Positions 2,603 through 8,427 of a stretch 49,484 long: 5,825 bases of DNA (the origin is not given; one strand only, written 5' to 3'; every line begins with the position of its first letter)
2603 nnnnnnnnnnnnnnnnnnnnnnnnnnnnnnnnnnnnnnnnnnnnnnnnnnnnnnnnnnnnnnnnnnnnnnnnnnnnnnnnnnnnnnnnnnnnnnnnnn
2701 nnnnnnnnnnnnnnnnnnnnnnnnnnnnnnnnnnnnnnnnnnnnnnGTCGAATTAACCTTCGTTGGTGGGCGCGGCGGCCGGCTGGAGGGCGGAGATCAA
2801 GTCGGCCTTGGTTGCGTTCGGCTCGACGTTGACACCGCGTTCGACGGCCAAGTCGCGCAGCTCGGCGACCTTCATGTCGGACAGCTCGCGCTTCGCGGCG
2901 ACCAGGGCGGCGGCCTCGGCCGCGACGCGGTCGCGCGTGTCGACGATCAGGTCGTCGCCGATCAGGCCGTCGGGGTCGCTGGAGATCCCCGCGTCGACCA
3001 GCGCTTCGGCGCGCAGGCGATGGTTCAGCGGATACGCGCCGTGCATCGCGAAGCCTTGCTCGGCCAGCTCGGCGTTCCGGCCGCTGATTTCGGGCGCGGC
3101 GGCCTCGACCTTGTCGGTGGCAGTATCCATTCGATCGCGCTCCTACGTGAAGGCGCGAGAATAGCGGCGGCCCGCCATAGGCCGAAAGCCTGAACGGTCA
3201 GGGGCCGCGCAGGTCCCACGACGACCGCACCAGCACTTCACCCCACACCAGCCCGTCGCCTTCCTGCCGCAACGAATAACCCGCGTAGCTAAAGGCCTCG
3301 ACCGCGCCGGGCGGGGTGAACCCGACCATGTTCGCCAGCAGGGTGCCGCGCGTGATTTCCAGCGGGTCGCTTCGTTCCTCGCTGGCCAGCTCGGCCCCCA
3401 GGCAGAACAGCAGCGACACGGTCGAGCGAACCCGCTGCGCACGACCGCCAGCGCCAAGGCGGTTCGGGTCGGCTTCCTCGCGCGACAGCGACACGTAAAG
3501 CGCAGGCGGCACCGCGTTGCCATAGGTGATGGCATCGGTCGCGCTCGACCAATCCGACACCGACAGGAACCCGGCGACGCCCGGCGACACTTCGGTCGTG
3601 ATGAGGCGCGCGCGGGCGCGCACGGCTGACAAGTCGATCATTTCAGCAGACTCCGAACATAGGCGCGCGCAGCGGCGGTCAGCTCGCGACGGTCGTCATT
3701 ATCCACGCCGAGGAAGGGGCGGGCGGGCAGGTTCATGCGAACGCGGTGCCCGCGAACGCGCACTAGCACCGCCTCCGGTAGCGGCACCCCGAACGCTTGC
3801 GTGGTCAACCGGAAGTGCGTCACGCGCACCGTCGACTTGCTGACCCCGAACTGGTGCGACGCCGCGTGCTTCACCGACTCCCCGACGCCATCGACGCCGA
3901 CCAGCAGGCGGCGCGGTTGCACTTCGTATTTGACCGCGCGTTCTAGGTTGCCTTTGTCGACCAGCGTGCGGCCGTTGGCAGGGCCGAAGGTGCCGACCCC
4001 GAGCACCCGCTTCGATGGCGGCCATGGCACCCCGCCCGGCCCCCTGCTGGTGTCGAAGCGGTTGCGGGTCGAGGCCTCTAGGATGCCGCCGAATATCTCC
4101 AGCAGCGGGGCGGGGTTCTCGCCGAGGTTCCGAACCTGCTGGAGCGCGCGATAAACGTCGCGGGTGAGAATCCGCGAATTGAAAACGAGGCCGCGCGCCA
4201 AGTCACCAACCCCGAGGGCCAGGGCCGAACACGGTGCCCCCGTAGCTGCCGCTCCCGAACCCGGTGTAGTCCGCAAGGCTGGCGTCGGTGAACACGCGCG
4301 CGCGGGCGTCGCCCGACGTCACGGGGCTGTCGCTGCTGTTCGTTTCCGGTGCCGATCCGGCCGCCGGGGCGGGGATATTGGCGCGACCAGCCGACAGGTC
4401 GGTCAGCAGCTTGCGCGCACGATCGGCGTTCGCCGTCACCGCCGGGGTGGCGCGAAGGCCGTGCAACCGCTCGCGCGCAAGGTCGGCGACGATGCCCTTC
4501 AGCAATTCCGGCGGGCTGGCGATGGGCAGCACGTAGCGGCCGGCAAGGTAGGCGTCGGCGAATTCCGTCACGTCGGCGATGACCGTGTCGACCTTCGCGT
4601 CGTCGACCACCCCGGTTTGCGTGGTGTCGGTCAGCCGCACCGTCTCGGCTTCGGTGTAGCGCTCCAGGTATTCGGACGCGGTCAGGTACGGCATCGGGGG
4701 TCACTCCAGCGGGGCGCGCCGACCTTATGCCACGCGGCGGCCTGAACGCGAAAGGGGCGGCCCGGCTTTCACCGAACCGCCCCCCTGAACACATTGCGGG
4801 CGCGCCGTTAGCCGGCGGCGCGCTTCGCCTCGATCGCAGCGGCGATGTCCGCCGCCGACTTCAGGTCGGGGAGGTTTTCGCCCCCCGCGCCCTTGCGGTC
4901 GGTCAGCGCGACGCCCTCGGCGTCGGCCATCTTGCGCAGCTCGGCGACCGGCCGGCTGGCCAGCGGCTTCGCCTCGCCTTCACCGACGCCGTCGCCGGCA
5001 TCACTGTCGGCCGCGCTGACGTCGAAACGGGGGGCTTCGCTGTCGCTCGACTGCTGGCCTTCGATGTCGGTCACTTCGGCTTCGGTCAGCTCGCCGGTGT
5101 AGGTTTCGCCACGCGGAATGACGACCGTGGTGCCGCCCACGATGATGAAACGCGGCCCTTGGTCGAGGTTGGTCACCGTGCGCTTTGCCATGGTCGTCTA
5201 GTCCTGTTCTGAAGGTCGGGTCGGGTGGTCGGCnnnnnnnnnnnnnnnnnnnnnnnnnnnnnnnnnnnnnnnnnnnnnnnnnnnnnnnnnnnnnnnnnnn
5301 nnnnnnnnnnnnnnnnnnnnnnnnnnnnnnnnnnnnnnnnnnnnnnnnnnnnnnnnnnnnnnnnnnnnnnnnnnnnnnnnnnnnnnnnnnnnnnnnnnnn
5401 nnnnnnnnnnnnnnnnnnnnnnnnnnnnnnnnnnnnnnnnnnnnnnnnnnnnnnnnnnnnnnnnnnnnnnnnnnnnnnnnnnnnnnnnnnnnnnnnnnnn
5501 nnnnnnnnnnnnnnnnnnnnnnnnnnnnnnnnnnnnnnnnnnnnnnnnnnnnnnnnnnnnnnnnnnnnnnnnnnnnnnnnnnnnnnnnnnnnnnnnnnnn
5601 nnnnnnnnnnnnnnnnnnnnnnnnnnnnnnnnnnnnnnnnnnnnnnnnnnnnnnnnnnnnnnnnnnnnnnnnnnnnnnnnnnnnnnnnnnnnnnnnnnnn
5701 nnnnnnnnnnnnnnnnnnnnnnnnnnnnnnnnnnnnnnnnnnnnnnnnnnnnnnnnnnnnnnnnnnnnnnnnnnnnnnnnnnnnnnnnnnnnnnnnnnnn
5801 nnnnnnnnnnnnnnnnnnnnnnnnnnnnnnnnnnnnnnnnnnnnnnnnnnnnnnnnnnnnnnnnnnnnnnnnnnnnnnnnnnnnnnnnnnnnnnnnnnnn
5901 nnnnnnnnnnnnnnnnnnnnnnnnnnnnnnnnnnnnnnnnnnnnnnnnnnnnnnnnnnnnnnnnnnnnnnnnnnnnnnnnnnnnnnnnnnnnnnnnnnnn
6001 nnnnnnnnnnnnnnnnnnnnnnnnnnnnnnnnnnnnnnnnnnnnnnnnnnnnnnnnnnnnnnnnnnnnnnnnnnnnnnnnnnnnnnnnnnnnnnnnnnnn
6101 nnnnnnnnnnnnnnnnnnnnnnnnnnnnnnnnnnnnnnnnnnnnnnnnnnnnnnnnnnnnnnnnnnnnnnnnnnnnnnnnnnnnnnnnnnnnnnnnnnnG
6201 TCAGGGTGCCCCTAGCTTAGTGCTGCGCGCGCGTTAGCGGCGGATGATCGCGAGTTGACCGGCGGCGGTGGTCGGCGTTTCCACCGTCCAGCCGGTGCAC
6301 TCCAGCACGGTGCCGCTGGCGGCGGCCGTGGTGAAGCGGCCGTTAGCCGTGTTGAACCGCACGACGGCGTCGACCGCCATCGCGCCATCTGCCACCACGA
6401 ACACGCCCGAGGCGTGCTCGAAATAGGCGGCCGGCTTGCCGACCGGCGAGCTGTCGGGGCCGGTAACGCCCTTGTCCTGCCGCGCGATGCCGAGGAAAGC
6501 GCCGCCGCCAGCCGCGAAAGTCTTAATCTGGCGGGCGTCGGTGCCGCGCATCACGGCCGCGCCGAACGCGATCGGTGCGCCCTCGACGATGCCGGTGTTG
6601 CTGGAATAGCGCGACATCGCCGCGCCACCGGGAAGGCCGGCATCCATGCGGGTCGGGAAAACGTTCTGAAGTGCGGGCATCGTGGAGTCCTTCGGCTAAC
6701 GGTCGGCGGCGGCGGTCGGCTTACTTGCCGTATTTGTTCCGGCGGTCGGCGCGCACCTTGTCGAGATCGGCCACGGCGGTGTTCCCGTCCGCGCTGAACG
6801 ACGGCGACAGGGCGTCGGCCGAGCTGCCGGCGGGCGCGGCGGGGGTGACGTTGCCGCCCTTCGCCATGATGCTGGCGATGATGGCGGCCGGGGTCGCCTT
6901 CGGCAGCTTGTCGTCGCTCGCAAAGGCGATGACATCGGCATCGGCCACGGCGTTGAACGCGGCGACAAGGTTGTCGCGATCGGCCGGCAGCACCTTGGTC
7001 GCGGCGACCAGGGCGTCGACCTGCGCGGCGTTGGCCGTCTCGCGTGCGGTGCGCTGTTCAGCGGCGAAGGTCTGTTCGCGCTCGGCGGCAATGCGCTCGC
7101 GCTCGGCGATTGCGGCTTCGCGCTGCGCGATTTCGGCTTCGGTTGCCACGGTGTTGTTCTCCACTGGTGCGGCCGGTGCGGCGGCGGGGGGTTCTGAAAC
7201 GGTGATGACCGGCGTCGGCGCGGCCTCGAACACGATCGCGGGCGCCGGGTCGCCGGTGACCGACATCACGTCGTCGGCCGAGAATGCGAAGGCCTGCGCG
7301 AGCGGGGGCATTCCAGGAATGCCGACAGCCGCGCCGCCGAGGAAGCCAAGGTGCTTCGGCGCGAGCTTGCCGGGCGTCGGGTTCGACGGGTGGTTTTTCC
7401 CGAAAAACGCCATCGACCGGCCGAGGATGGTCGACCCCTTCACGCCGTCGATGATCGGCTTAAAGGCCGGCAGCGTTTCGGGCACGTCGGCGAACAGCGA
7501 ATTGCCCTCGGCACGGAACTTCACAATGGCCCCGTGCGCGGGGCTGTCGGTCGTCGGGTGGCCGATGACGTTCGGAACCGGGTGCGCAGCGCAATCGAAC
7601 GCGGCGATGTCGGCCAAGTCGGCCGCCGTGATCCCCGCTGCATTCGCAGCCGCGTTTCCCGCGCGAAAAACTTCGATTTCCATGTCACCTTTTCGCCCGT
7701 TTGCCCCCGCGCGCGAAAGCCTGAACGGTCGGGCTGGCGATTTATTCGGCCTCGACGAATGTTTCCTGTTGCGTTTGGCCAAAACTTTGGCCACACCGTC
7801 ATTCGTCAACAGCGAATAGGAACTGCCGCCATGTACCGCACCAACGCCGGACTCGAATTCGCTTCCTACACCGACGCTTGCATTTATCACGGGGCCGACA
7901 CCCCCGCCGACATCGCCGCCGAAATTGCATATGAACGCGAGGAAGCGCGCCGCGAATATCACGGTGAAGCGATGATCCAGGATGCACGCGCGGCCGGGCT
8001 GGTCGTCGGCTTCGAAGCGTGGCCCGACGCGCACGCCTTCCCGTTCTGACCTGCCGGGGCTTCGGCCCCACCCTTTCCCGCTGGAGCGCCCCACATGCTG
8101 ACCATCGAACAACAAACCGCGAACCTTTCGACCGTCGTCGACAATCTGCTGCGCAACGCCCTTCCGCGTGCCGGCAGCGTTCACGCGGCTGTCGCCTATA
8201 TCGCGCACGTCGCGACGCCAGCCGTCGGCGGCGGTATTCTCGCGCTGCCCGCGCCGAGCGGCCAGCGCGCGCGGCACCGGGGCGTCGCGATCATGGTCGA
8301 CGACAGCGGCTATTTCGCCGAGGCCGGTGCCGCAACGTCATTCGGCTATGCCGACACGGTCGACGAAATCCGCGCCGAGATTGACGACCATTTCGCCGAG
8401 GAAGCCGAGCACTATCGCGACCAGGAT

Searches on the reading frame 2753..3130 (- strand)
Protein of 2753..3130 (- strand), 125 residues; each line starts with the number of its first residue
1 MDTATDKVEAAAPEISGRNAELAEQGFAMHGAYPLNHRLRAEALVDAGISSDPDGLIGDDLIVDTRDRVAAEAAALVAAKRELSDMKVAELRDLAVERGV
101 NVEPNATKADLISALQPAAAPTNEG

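Call 17: search_protein_families(library=phrogs, proteins=[window:2753-3130:-], max_evalue=0.001)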
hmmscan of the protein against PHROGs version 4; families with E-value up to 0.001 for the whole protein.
window:2753-3130:- (125 aa): 6 families
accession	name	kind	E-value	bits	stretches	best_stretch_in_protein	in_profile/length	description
phrog_3281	-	DNA, RNA and nucleotide metabolism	5.3e-08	34.2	1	43-116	53-101/107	endonuclease VII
phrog_2250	-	unknown function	8.6e-08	33.3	1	46-116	91-161/168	-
phrog_2101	-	unknown function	8.1e-06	27.4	1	70-114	141-190/194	-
phrog_10541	-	unknown function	9.2e-05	23.6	1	79-122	64-107/108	-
phrog_390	-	transcription regulation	0.00014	23.3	1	77-116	55-94/97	Arc-like repressor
phrog_2724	-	unknown function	0.0004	21.8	1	77-116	40-79/83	-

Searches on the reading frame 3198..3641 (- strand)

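Call 17: search_protein_families(library=phrogs, proteins=[window:3198-3641:-], max_evalue=0.001)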
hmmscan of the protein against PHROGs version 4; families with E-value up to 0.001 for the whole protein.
window:3198-3641:- (147 aa): 1 family
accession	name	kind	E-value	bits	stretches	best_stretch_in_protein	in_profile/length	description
phrog_209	-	head and packaging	8e-05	23.6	1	16-132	19-131/163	portal protein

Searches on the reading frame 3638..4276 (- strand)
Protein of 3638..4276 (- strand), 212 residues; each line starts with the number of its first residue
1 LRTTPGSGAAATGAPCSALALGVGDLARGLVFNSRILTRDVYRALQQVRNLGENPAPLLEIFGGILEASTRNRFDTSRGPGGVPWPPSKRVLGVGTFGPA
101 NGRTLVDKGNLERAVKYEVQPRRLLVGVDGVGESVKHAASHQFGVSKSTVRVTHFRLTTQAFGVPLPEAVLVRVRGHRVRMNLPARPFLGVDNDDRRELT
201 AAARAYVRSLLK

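Call 17: search_protein_families(library=phrogs, proteins=[window:3638-4276:-], max_evalue=0.001)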
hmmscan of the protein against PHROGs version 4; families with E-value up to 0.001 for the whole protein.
window:3638-4276:- (212 aa): 1 family
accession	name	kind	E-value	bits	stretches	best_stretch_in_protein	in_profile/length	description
phrog_26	-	connector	2.8e-19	70.7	1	43-211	92-230/321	tail completion or Neck1 protein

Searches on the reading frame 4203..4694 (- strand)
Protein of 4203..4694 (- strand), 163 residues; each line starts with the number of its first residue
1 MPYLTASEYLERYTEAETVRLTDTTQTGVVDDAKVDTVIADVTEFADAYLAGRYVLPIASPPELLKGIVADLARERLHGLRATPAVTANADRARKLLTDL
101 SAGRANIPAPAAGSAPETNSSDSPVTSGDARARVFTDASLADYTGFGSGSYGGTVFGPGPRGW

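Call 17: search_protein_families(library=phrogs, proteins=[window:4203-4694:-], max_evalue=0.001)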
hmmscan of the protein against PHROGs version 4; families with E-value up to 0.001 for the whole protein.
window:4203-4694:- (163 aa): 1 family
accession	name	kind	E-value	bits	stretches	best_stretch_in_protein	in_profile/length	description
phrog_195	-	connector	1.5e-33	117.6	1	1-139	163-300/386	head-tail adaptor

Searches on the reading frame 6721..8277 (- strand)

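Call 17: search_protein_families(library=phrogs, proteins=[window:6721-8277:-], max_evalue=0.001)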
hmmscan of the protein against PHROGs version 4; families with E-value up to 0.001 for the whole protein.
window:6721-8277:- (518 aa): 1 family
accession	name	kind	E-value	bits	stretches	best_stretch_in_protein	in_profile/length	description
phrog_976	-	head and packaging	9.4e-33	115.1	1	193-493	26-358/415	head maturation protease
